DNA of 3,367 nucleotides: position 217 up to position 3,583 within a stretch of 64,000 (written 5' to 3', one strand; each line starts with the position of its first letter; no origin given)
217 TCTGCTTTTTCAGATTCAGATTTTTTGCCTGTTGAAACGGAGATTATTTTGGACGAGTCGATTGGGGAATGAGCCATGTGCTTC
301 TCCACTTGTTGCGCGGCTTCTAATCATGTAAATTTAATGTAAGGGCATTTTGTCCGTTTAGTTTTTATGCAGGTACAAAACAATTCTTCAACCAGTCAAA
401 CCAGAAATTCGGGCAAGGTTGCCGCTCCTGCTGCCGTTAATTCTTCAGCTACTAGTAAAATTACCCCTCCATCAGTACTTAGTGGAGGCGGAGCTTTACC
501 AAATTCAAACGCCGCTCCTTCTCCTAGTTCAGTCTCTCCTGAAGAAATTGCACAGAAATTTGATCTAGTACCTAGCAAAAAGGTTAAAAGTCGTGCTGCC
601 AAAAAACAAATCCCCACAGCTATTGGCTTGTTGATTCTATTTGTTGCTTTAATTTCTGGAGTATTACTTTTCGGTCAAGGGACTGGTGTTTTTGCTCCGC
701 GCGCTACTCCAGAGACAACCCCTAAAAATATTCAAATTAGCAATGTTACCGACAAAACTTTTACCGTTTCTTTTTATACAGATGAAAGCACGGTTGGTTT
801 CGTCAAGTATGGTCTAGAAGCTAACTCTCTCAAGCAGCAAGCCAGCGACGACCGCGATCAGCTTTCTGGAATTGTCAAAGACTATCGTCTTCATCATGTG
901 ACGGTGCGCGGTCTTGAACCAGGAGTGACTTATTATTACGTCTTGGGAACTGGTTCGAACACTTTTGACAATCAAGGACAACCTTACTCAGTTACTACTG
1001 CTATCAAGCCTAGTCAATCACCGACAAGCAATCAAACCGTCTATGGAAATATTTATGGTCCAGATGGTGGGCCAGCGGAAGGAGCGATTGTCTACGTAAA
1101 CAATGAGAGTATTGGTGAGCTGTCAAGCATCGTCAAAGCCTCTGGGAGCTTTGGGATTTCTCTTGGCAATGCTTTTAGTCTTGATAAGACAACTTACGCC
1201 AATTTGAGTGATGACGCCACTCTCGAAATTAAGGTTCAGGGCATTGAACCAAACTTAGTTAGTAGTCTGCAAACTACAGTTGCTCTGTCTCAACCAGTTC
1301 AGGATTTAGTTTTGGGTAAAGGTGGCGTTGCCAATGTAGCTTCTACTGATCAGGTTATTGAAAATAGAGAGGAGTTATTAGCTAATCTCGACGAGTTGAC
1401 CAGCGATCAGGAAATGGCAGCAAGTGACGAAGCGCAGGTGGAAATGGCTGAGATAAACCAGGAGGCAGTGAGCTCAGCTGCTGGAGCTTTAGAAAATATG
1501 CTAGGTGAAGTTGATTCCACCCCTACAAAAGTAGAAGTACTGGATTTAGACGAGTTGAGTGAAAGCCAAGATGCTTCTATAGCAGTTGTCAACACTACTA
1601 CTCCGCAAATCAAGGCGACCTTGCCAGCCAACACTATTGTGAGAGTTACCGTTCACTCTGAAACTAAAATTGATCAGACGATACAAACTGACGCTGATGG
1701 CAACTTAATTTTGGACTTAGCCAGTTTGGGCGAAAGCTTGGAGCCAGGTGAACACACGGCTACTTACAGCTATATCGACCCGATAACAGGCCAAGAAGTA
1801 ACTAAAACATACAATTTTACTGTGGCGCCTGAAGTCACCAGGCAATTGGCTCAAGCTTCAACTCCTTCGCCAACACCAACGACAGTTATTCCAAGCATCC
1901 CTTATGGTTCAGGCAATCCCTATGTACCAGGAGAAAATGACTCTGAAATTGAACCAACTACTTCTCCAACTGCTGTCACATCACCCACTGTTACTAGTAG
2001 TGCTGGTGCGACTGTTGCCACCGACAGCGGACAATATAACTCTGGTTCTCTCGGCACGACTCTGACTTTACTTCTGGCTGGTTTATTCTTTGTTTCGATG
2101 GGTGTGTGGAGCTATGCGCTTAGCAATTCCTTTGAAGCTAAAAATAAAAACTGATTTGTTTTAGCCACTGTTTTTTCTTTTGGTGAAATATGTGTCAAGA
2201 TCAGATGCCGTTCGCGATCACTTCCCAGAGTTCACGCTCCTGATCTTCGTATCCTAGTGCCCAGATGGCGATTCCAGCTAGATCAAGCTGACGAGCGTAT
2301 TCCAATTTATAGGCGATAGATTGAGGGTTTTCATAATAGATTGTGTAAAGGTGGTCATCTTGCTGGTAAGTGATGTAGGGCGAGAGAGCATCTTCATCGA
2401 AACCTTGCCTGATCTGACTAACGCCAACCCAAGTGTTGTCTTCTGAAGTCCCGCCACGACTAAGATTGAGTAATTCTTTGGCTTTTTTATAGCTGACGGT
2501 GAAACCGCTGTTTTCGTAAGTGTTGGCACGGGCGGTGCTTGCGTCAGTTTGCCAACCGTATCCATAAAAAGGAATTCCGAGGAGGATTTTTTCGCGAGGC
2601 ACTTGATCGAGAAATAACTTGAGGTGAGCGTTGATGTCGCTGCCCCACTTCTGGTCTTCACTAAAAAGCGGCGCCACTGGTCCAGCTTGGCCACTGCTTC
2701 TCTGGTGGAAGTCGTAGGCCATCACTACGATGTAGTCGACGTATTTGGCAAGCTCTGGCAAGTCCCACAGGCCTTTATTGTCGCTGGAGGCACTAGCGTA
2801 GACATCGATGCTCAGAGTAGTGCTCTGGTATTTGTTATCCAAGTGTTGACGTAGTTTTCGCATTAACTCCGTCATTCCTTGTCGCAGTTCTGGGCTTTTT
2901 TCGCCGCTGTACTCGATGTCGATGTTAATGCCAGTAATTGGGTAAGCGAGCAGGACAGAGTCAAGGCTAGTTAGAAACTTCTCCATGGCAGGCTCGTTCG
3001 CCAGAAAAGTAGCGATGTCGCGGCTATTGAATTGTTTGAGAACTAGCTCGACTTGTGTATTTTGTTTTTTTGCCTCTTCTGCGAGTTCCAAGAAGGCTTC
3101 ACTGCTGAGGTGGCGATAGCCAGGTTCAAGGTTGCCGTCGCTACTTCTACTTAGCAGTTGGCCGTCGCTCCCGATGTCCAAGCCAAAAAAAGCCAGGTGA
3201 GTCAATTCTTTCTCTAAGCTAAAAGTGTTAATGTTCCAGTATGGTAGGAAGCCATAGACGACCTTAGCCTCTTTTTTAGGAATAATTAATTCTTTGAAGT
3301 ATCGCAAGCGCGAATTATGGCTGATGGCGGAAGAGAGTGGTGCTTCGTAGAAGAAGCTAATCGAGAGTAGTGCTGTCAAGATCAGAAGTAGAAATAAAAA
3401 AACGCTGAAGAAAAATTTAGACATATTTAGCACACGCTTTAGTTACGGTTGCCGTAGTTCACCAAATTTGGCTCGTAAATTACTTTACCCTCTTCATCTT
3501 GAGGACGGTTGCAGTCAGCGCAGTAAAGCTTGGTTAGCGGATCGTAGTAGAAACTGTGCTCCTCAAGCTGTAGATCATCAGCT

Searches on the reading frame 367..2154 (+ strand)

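Call 62: search_protein_families(library=pfam, proteins=[window:367-2154:+], max_evalue=0.001)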
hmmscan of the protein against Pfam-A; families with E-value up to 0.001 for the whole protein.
window:367-2154:+ (595 aa): 2 families
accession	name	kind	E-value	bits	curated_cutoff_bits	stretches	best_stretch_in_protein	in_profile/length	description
PF16656.11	Pur_ac_phosph_N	-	1.7e-11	45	30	1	120-211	2-93/93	Purple acid Phosphatase, N-terminal domain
PF00041.27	fn3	-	0.00066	20.3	25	0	118-191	2-64/84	Fibronectin type III domain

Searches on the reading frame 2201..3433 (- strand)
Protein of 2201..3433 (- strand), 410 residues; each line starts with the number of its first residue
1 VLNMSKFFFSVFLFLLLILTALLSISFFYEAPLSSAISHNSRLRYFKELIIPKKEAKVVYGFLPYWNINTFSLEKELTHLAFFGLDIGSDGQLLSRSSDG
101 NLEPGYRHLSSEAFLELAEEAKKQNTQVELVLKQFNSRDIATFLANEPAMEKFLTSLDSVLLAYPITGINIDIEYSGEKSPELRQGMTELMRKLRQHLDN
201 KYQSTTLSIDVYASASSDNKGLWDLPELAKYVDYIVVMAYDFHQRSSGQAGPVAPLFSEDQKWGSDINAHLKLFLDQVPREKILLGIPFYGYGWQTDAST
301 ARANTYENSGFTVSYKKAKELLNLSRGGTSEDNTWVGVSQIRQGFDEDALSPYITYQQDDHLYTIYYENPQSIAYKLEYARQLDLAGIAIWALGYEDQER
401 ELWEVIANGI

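Call 67: search_protein_families(library=pfam, proteins=[window:2201-3433:-], max_evalue=0.00001)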
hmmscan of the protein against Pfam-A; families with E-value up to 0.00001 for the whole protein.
window:2201-3433:- (410 aa): 1 family
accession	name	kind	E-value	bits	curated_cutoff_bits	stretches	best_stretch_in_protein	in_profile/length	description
PF00704.34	Glyco_hydro_18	-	2.8e-45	155.8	29.6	1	74-395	20-316/317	Glycosyl hydrolases family 18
